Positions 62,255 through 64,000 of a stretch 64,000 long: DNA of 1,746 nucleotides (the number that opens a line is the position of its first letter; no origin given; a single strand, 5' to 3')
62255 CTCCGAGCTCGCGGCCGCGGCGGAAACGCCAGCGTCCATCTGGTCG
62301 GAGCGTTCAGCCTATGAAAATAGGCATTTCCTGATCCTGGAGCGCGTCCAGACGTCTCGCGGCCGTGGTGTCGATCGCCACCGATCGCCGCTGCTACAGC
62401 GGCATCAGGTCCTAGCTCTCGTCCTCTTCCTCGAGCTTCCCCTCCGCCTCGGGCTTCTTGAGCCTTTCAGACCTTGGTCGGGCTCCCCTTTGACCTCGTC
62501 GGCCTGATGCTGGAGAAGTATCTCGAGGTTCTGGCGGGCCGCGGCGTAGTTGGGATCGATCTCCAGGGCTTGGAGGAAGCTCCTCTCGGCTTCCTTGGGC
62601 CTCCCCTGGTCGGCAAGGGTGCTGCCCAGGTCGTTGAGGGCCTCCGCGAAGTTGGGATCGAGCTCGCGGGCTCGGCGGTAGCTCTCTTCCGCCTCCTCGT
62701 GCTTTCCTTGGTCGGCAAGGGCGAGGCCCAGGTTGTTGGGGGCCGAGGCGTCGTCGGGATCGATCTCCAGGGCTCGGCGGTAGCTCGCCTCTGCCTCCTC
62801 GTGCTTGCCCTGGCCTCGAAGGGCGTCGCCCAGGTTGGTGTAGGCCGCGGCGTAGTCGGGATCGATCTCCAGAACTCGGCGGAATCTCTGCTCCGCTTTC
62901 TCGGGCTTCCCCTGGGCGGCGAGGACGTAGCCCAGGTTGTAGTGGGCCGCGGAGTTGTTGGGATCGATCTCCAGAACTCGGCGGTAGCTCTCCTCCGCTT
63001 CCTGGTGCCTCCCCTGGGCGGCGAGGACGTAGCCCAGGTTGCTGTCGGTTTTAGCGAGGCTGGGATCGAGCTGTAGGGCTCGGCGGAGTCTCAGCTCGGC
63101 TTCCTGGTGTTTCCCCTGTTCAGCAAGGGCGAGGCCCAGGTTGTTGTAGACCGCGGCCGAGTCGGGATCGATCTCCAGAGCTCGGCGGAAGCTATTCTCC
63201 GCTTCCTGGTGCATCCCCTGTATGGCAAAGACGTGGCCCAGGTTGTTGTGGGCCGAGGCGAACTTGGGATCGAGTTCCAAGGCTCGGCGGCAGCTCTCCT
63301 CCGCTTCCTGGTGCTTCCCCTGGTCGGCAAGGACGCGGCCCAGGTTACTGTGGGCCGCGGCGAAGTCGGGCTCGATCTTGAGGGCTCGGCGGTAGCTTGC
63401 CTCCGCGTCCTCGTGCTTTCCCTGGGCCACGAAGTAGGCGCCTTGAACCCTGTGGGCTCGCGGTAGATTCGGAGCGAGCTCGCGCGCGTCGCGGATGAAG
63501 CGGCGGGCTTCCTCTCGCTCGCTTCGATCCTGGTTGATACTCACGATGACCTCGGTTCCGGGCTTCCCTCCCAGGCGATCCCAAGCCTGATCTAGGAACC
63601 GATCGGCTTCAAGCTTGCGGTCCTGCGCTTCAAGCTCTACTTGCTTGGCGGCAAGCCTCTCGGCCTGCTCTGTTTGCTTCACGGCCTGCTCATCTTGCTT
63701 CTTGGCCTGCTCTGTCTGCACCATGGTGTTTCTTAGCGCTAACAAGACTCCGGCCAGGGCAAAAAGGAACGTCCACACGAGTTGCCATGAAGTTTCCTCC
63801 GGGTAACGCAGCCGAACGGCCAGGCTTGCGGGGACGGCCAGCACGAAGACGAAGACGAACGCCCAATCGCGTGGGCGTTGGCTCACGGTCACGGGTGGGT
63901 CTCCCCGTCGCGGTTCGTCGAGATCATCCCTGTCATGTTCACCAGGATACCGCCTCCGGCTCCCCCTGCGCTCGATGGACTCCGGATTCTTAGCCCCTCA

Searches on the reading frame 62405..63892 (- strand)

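Call 7: search_protein_families(library=pfam, proteins=[window:62405-63892:-], max_evalue=0.001)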
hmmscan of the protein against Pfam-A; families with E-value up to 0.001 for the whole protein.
window:62405-63892:- (495 aa): 34 families (the best 25 are shown)
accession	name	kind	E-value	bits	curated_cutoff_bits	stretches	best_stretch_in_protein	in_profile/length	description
PF00515.34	TPR_1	-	3.1e-85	277.3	27.8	9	348-381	1-34/34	Tetratricopeptide repeat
PF07719.23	TPR_2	-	3.4e-73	236.2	27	9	348-381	1-34/34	Tetratricopeptide repeat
PF13414.12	TPR_11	-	8e-69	227.5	26.8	8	355-396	1-42/42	TPR repeat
PF13181.12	TPR_8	-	2.7e-63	205.2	25.7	7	348-381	1-34/34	Tetratricopeptide repeat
PF13431.12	TPR_17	-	1.9e-62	202.8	24.4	7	303-335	2-34/34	Tetratricopeptide repeat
PF13424.12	TPR_12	-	6.3e-60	199.8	30.1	6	315-378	4-75/77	Tetratricopeptide repeat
PF13432.12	TPR_16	-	1.5e-58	195.2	32.7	7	318-382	1-65/65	Tetratricopeptide repeat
PF14559.12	TPR_19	-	4.6e-46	155.4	25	6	290-351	1-61/68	Tetratricopeptide repeat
PF13374.12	TPR_10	-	4.7e-40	134.9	27.5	6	348-377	2-31/42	Tetratricopeptide repeat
PF13176.12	TPR_7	-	2.3e-39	130.6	27.9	1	350-382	1-33/36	Tetratricopeptide repeat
PF13428.12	TPR_14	-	3.7e-39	129.6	23.5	3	315-356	2-43/44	Tetratricopeptide repeat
PF07721.20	TPR_4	-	1.2e-24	84.8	27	0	315-339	2-26/26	Tetratricopeptide repeat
PF23914.1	TPR_CcmH_CycH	-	4.2e-23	82.4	42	4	202-314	40-155/158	Cytochrome c-type biogenesis protein H TPR domain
PF24575.1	TPR_Slam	-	1.1e-19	71.2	35.2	1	287-337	54-104/104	Surface lipoprotein assembly modifier, N-terminal TPR repeats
PF13174.12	TPR_6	-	3.4e-19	68.5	26.3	0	316-346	2-32/33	Tetratricopeptide repeat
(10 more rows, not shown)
